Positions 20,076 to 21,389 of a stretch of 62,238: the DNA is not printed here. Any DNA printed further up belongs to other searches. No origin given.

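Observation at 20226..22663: GlcD-type FAD dehydrogenase paired with a GlcF-N/ferredoxin/MvhD fusion: a possible 2-hydroxyacid input to HdrA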

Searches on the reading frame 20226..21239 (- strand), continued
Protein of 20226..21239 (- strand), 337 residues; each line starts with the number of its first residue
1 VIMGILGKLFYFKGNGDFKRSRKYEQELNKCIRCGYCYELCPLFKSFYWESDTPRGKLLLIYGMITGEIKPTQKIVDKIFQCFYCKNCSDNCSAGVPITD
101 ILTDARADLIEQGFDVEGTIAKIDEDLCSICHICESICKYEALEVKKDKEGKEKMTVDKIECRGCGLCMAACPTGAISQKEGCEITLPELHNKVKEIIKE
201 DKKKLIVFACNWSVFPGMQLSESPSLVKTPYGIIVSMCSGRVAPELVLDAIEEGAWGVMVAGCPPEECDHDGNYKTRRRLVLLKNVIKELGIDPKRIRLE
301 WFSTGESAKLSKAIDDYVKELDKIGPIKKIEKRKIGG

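Call 9: find_encoding_contigs(protein=P0114, flank=10000, max_places=2)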
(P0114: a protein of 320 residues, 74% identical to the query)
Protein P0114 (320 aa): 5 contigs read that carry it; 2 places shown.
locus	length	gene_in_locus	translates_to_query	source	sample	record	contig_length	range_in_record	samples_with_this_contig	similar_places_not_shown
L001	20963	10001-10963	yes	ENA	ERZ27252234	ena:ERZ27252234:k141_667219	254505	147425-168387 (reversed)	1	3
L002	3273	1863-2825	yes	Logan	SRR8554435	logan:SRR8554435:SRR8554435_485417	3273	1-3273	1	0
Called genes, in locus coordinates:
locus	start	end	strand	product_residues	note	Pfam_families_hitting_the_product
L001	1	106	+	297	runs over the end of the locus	PF02775:TPP_enzyme_C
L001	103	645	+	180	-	PF01558:POR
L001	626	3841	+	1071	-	PF01946:Thi4 (weak), PF12831:FAD_oxidored (weak), PF00037:Fer4, PF12797:Fer4_2 (weak), PF12837:Fer4_6 (weak), PF13187:Fer4_9, PF07992:Pyr_redox_2, PF12838:Fer4_7, +21 more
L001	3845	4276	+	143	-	PF13237:Fer4_10 (faint), PF13183:Fer4_8, PF13187:Fer4_9 (weak), PF13534:Fer4_17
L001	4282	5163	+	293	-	PF02754:CCG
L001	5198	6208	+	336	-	PF01058:Oxidored_q6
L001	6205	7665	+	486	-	PF27537:HoxH, PF00374:NiFeSe_Hases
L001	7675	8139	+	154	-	PF01750:HycI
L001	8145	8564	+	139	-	PF02662:FlpD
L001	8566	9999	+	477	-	PF01565:FAD_binding_4, PF02913:FAD-oxidase_C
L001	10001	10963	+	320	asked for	PF13484:Fer4_16 (faint), PF13183:Fer4_8, PF13534:Fer4_17, PF14697:Fer4_21, PF12838:Fer4_7, PF13187:Fer4_9 (weak), PF00037:Fer4 (weak), PF02662:FlpD, +4 more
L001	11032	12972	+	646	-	PF17179:Fer4_22, PF00970:FAD_binding_6, PF00175:NAD_binding_1, PF10418:DHODB_Fe-S_bind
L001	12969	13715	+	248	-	PF01058:Oxidored_q6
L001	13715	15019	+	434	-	PF27537:HoxH (weak), PF00374:NiFeSe_Hases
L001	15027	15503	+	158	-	PF01750:HycI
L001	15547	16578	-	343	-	PF00850:Hist_deacetyl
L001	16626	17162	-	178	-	PF05683:Fumerase_C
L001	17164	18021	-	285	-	PF05681:Fumerase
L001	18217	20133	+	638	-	PF01293:PEPCK_ATP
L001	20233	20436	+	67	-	PF07311:Dodecin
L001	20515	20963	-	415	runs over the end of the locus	PF09861:Lar_N, PF21113:LarA_C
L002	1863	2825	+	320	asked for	PF13484:Fer4_16 (faint), PF13183:Fer4_8, PF13534:Fer4_17, PF14697:Fer4_21, PF12838:Fer4_7, PF13187:Fer4_9 (weak), PF00037:Fer4 (weak), PF02662:FlpD, +4 more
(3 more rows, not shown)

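Call 10: find_encoding_contigs(protein=P0053, flank=10000, max_places=2)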
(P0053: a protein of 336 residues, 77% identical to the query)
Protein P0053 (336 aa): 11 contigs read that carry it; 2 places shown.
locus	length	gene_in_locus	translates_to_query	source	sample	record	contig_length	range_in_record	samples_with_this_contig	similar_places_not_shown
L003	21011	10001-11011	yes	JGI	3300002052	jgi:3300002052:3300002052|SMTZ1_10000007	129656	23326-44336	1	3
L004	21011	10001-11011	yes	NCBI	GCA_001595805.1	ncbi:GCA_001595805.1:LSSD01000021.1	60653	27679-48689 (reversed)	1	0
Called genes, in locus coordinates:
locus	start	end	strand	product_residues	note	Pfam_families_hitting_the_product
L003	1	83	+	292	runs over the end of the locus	PF02775:TPP_enzyme_C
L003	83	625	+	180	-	PF01558:POR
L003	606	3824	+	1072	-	PF00890:FAD_binding_2 (weak), PF01946:Thi4 (weak), PF07992:Pyr_redox_2 (weak), PF12831:FAD_oxidored (weak), PF13450:NAD_binding_8 (weak), PF00037:Fer4 (weak), PF07992:Pyr_redox_2, PF12838:Fer4_7, +16 more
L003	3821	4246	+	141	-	PF13237:Fer4_10 (weak), PF13183:Fer4_8, PF13187:Fer4_9 (weak), PF13534:Fer4_17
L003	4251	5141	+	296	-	PF02754:CCG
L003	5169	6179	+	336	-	PF01058:Oxidored_q6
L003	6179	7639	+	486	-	PF27537:HoxH, PF00374:NiFeSe_Hases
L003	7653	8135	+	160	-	PF01750:HycI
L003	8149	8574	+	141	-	PF02662:FlpD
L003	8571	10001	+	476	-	PF01565:FAD_binding_4, PF02913:FAD-oxidase_C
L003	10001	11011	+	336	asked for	PF13183:Fer4_8, PF13534:Fer4_17, PF12838:Fer4_7, PF13187:Fer4_9 (weak), PF13237:Fer4_10 (weak), PF14697:Fer4_21, PF00037:Fer4 (weak), PF02662:FlpD, +4 more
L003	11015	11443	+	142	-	PF02662:FlpD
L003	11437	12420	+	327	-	PF04432:FrhB_FdhB_C, PF12838:Fer4_7 (faint), PF13187:Fer4_9 (faint), PF13237:Fer4_10 (faint), PF00037:Fer4 (faint), PF12797:Fer4_2 (faint), PF13183:Fer4_8 (weak), PF13534:Fer4_17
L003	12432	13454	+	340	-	PF13183:Fer4_8 (faint), PF13484:Fer4_16 (faint), PF13534:Fer4_17 (faint), PF12838:Fer4_7 (faint), PF13187:Fer4_9 (faint), PF14697:Fer4_21 (faint), PF25160:LdpA_Fe-S-bd (faint), PF17179:Fer4_22, +3 more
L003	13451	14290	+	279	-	PF00970:FAD_binding_6 (weak), PF00175:NAD_binding_1, PF10418:DHODB_Fe-S_bind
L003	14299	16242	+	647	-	PF00890:FAD_binding_2 (weak), PF12831:FAD_oxidored, PF13450:NAD_binding_8 (weak), PF00037:Fer4 (weak), PF12838:Fer4_7, PF13187:Fer4_9 (weak), PF13237:Fer4_10 (weak), PF14697:Fer4_21, +5 more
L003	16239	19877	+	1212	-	PF12831:FAD_oxidored, PF14691:Fer4_20, PF07992:Pyr_redox_2, PF13450:NAD_binding_8, PF12838:Fer4_7, PF14697:Fer4_21, PF07992:Pyr_redox_2, PF12838:Fer4_7, +24 more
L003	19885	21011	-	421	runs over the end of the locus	PF00374:NiFeSe_Hases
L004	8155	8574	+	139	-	PF02662:FlpD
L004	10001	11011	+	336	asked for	PF13183:Fer4_8, PF13534:Fer4_17, PF12838:Fer4_7, PF13187:Fer4_9 (weak), PF13237:Fer4_10 (weak), PF14697:Fer4_21, PF00037:Fer4 (weak), PF02662:FlpD, +4 more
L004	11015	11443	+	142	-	PF02662:FlpD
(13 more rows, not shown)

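Call 11: search_protein_families(library=ncbifam, proteins=[window:20226-21239:-], max_evalue=0.00001)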
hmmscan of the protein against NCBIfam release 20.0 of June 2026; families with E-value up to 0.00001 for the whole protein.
window:20226-21239:- (337 aa): 26 families (the best 25 are shown)
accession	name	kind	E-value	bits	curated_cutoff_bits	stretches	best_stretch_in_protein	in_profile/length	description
NF040770.1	hetero_SS_HdrA2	exception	4.7e-52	177.1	1100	1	109-328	559-775/777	CoB-CoM heterodisulfide reductase HdrA2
NF041891.1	hdrA_Methbact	equivalog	2.4e-23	82.3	1300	1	68-321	515-758/762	ferredoxin:CoB-CoM heterodisulfide reductase subunit HdrA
NF045873.1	F420_non_VhuD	exception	3.8e-15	56.1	215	1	206-326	5-127/132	F420-non-reducing hydrogenase iron-sulfur subunit VhuD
NF008434.0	PRK11274.1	equivalog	1.1e-13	50.9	333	1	20-107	14-100/409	glycolate oxidase subunit GlcF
TIGR01971.1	NuoI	subfamily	1.7e-11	43.8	113.05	1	124-186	40-107/121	NADH-quinone oxidoreductase, chain I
NF041778.1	hetero_SS_HdrA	equivalog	2.6e-11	42.1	1400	1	69-268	530-720/771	ferredoxin:CoB-CoM heterodisulfide reductase subunit HdrA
NF042909.1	FMH_DH_FwdF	exception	3.2e-11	42.9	375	1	25-186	51-205/336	tungsten-dependent formylmethanofuran dehydrogenase subunit FwdF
NF006221.0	PRK08348.1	subfamily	4.8e-09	36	124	0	111-182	30-97/136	NADH-plastoquinone oxidoreductase subunit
NF004538.0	PRK05888.1-4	equivalog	5.1e-09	36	135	0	17-43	88-114/162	NADH-quinone oxidoreductase subunit NuoI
NF004539.0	PRK05888.1-5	equivalog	5.6e-09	35.9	225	1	125-212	60-147/162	NADH-quinone oxidoreductase subunit NuoI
NF058577.1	FdxA_fam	equivalog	6.6e-09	35.8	65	0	125-176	6-52/52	4Fe-4S ferredoxin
NF040864.1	HgcB_ferredoxin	equivalog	7.7e-09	35.3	99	1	122-183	10-67/93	mercury methylation ferredoxin HgcB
NF045670.1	quin_L_LdhH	equivalog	2.1e-08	32.9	800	1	22-112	298-386/706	L-lactate dehydrogenase (quinone) large subunit LdhH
TIGR00273.1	TIGR00273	equivalog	6.9e-08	31.8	444.8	1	23-115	288-378/432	LutB/LldF family L-lactate oxidation iron-sulfur protein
TIGR02179.1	PorD_KorD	subfamily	8.8e-08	32.2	60.05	1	123-179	22-74/78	2-oxoacid:acceptor oxidoreductase, delta subunit, pyruvate/2-ketoisovalerate family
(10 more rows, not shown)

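Call 13: search_solved_structures(query=window:20226-21239:-, max_evalue=0.001, show_alignments=3)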
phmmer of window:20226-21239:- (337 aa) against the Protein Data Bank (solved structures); distinct sequences matched with E-value up to 0.001: 48.
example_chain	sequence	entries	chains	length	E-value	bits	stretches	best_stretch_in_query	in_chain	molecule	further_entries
5odc_D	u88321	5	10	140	2.9e-26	95.3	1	201-331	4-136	Methyl-viologen reducing hydrogenase subunit D | Methyl-viologen reducing hydrogenase, subunit D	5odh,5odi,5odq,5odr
8rvu_F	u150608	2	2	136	2e-24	89.3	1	203-330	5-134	Methyl viologen-reducing hydrogenase, subunit D-related protein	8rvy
8rvv_F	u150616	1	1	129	4.3e-23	84.9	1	203-327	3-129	Methyl viologen-reducing hydrogenase, subunit D-related protein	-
9sw2_D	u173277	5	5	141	7.1e-23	84.2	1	200-327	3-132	F420-non-reducing hydrogenase iron-sulfur subunit D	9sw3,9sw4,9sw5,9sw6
7bkb_F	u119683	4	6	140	6e-21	77.9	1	202-328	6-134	F420-non-reducing hydrogenase subunit D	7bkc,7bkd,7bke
9sw6_H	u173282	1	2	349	3.1e-15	59.1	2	29-184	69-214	Tungsten formylmethanofuran dehydrogenase, subunit F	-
5t5i_F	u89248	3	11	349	7e-15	57.9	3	116-178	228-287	Tungsten formylmethanofuran dehydrogenase subunit fwdF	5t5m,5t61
7bkb_K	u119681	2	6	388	1.2e-12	50.5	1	104-191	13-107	Formylmethanofuran dehydrogenase, subunit F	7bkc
9sfi_T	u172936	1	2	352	3.8e-12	48.9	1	77-177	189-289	4Fe-4S ferredoxin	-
9sfi_A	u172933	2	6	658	5.6e-12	48.4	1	112-178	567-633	CoB--CoM heterodisulfide reductase iron-sulfur subunit A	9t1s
5odc_A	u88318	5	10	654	6.2e-12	48.2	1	69-181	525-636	Heterodisulfide reductase, subunit A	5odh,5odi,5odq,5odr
8rvu_a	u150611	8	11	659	1.1e-10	44.1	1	69-180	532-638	H(2):CoB-CoM heterodisulfide,ferredoxin reductase subunit A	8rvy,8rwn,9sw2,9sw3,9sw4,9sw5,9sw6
9sfi_K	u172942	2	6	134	1.2e-10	44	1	233-326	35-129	F420-non-reducing hydrogenase subunit delta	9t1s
8rvv_A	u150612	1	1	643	1.2e-10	44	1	69-180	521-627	H(2):CoB-CoM heterodisulfide,ferredoxin reductase subunit A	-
7bkb_A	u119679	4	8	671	8.6e-09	37.9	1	115-180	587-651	CoB--CoM heterodisulfide reductase iron-sulfur subunit A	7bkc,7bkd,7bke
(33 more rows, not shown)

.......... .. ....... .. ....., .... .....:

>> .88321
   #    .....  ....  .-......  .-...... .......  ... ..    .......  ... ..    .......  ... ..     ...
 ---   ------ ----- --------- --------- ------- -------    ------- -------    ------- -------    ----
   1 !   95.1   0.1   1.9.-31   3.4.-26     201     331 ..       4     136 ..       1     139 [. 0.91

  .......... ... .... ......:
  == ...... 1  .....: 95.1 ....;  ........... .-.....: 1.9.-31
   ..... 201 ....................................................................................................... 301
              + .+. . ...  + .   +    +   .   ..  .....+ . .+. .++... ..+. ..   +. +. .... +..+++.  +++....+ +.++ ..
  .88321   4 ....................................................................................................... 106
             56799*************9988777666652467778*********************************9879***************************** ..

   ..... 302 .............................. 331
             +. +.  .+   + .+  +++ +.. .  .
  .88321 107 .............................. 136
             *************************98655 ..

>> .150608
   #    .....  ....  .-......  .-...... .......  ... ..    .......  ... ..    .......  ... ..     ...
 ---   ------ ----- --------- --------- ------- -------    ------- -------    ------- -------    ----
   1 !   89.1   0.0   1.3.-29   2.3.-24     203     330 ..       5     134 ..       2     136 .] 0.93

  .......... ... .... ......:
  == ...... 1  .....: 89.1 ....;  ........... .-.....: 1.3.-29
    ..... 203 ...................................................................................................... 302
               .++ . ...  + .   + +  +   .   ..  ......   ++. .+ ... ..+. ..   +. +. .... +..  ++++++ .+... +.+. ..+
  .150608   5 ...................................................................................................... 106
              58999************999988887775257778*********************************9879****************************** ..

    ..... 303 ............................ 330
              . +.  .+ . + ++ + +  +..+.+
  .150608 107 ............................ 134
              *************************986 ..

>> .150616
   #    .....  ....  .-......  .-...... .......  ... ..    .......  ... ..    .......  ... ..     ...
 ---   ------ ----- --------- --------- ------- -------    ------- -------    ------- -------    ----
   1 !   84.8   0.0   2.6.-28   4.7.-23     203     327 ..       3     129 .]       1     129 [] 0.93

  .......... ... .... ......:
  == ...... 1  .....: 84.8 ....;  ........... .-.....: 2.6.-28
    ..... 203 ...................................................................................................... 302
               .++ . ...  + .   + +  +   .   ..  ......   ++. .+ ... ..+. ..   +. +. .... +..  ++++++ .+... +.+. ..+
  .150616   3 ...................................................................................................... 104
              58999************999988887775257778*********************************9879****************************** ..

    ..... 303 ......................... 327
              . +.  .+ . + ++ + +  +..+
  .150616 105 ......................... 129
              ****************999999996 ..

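Call 22: search_protein_representatives(protein=window:20226-21239:-)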
Query: 337 residues. Proteins with E-value up to 0.001 (for the whole library): 9365; up to 1e-10: 1388; up to 1e-30: 30. The best 150 are listed.
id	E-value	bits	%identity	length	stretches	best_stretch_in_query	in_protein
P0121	1.9e-113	395.3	53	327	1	18-331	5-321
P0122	4.7e-78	278.9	79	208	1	184-335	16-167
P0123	7.9e-77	274.8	40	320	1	18-326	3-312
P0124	2.5e-62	227.2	39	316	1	18-320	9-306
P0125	1.1e-58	215.2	53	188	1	21-197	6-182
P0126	5.5e-48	180.0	65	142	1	215-328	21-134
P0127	1.2e-46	175.6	56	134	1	204-331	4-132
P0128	2.1e-46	174.8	74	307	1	14-110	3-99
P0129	1.0e-44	169.3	54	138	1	201-331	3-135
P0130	4.2e-41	157.4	29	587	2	115-327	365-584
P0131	9.3e-40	152.9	60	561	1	18-129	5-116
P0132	1.1e-38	149.4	51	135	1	203-327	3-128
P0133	4.2e-38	147.5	76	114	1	64-149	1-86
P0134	1.5e-36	142.3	34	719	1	109-323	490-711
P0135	2.0e-36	142.0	38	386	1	120-328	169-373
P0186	8.5e-27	110.3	29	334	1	26-321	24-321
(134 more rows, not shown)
